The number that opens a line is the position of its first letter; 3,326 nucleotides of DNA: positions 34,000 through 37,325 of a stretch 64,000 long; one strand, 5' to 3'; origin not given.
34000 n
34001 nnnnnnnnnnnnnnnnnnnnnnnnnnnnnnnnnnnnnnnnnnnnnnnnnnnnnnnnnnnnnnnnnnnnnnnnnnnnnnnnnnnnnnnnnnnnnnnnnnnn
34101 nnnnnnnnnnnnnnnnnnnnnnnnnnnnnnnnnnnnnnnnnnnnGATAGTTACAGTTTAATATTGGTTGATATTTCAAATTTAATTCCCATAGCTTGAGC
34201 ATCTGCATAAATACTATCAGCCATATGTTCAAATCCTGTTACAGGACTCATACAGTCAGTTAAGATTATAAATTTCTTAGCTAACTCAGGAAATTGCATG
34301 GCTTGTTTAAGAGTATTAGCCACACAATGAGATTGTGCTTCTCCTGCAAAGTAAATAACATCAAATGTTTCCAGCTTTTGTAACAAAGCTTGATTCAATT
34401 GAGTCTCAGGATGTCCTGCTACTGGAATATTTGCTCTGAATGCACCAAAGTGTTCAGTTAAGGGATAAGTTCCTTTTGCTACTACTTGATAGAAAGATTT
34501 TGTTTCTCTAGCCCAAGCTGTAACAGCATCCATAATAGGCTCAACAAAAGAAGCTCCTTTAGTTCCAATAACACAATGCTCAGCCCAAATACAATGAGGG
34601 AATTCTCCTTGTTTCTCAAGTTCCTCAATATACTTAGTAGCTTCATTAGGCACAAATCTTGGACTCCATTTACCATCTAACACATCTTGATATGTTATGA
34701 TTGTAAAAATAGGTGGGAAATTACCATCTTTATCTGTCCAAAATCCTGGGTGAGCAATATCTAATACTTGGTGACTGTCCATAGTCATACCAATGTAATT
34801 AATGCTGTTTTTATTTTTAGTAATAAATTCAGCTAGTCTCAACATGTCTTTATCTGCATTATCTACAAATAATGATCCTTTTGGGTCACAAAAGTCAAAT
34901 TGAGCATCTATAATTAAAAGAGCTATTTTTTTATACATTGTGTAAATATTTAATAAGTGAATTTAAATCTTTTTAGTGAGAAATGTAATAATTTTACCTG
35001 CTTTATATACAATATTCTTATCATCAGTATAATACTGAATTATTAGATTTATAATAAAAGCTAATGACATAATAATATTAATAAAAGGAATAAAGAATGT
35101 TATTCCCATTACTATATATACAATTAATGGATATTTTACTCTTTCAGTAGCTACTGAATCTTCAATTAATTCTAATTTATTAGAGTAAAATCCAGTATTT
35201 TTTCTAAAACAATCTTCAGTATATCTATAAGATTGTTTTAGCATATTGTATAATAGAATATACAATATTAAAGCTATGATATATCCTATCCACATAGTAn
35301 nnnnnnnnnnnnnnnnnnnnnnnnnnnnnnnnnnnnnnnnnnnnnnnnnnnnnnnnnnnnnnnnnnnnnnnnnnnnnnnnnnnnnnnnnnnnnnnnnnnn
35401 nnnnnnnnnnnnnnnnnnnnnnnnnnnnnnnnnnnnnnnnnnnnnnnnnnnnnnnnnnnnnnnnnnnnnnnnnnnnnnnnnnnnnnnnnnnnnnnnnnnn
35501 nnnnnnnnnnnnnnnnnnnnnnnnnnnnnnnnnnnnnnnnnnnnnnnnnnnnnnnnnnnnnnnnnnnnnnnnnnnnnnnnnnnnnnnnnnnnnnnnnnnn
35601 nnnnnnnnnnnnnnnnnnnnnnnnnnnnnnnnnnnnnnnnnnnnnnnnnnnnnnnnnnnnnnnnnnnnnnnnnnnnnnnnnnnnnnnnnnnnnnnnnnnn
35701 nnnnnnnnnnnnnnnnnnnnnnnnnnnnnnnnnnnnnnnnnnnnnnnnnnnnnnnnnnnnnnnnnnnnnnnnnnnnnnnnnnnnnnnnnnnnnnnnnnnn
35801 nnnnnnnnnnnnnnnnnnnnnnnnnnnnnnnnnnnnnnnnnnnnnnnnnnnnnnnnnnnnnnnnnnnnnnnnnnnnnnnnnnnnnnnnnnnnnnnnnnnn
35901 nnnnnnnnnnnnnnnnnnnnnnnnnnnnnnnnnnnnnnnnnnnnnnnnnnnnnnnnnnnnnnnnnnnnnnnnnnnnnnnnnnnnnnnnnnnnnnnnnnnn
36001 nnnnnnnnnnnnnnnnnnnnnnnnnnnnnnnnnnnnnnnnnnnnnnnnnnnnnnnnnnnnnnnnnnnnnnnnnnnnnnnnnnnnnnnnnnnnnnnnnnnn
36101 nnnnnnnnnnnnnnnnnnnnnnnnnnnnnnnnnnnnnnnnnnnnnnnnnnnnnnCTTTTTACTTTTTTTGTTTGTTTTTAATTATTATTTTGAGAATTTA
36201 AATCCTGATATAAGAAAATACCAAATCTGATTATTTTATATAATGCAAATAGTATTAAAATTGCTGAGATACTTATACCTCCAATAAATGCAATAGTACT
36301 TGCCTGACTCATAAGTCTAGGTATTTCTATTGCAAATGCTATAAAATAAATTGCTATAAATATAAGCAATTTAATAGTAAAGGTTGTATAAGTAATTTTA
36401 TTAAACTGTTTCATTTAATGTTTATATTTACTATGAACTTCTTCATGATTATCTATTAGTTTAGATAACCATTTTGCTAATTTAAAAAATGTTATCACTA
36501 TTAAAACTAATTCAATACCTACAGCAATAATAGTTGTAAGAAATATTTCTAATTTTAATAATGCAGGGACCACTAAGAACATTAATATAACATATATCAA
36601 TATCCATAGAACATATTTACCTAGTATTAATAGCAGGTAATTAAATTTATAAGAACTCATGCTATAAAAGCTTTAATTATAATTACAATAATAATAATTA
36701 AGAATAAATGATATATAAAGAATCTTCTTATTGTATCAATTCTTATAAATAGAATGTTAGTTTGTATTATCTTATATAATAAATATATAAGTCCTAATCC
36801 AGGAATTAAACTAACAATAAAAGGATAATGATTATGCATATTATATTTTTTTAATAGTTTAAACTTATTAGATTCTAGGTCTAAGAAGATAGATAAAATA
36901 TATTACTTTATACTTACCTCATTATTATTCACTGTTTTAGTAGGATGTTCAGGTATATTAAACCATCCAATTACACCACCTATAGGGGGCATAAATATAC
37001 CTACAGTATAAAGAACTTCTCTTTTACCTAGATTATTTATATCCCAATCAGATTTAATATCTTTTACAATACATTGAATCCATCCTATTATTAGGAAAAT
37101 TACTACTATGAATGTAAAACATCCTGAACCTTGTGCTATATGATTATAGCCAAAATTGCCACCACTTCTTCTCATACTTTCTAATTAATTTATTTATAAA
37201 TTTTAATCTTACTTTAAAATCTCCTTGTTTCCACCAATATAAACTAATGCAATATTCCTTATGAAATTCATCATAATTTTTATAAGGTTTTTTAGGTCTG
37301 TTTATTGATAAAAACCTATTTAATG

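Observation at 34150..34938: PncA-like nicotinamidase gene, a possible NAD+ salvage countermeasure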

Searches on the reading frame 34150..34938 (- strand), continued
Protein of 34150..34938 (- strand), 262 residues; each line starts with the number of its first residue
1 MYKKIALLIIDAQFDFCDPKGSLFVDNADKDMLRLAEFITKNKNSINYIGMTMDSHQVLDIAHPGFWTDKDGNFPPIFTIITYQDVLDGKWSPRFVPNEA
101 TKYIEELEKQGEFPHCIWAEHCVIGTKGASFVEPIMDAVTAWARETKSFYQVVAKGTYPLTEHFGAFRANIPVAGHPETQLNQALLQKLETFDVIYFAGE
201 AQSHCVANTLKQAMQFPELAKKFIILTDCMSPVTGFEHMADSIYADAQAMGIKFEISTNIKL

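Call 70: search_solved_structures(query=A1, max_evalue=0.001, show_alignments=2)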
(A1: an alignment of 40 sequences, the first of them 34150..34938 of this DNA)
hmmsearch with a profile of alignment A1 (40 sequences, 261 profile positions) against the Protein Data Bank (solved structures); distinct sequences matched with E-value up to 0.001: 12.
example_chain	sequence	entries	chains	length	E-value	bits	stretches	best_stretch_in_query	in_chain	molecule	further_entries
2h0r_A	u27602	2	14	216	5.3e-17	65.1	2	115-253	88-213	Nicotinamidase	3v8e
1ilw_A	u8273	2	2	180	2.4e-08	36.8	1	4-63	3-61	180 aa long hypothetical Pyrazinamidase/nicotinamidase | 180aa long hypothetical Pyrazinamidase/Nicotinamidase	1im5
3pl1_A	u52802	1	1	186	7.7e-08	35.1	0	5-56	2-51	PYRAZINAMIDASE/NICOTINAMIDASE PNCA (PZase)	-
2wt9_A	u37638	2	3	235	1.8e-07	33.9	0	115-257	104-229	NICOTINAMIDASE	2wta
9u8m_A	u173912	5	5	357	2.1e-07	33.7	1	115-242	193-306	nicotinamidase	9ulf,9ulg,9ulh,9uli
29iv_A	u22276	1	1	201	1.4e-05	27.7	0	3-72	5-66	nicotinamidase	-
3r2j_A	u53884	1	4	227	2.4e-05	26.9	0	5-60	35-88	Alpha/beta-hydrolase-like protein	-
5zn8_A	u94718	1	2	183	0.00037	23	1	4-65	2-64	Isochorismatase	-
6a8l_A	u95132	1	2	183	0.00038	23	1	4-65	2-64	Isochorismatase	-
3o90_A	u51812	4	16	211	0.00038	23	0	3-65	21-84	nicotinamidase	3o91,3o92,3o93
3o94_A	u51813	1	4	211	0.00039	23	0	3-65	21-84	nicotinamidase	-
3s2s_A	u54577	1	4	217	0.0004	22.9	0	4-65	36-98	Putative pyrazinamidase/nicotinamidase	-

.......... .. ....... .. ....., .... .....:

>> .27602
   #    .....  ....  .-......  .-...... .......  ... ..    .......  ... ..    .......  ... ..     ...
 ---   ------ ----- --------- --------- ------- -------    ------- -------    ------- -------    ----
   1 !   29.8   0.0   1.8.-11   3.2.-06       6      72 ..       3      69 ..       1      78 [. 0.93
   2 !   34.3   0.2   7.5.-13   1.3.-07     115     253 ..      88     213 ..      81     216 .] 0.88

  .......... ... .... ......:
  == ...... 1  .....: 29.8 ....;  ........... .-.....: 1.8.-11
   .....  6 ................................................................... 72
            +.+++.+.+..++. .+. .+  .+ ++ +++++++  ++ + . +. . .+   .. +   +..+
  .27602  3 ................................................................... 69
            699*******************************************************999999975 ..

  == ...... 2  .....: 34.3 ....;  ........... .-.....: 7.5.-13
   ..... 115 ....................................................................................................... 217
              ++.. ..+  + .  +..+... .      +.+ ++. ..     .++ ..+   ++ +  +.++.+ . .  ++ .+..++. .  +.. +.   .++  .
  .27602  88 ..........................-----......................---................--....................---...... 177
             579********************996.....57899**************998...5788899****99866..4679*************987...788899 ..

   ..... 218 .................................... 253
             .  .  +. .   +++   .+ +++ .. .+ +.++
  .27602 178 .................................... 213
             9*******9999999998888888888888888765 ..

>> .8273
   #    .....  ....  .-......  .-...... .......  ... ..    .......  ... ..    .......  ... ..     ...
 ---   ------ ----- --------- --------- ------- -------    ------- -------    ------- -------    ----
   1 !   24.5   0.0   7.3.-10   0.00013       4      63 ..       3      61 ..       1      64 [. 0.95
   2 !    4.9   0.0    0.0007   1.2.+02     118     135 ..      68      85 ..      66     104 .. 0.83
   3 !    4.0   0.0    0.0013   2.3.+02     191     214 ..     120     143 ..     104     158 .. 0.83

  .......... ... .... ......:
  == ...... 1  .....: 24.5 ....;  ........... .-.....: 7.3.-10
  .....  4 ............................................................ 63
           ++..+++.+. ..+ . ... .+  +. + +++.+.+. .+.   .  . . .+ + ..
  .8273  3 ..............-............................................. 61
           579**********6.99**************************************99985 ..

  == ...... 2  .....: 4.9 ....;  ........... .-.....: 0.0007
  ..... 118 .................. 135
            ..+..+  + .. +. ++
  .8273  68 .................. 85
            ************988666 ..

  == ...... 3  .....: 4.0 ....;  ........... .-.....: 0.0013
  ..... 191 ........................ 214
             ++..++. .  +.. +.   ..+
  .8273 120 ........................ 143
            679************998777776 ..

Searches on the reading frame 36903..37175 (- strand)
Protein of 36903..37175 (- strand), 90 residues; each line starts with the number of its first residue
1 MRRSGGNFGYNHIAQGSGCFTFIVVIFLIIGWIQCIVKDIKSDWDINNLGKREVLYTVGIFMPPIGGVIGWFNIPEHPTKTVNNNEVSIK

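Call 61: search_protein_families(library=pfam, alignment_id=A5, max_evalue=0.001)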
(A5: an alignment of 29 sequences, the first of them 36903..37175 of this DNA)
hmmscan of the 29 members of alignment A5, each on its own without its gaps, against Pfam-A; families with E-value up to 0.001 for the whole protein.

A. member 1, window:36903-37175:- (90 aa): 0 families

B. families by the number of members that match (of 29 scanned): 3 families
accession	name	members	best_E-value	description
PF18925.5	DUF5675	1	3.6e-31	Family of unknown function (DUF5675)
PF24591.1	Phage_YunG-like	1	3.2e-17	Phage YunG-like protein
PF19174.5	DUF5856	1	6.2e-05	Family of unknown function (DUF5856)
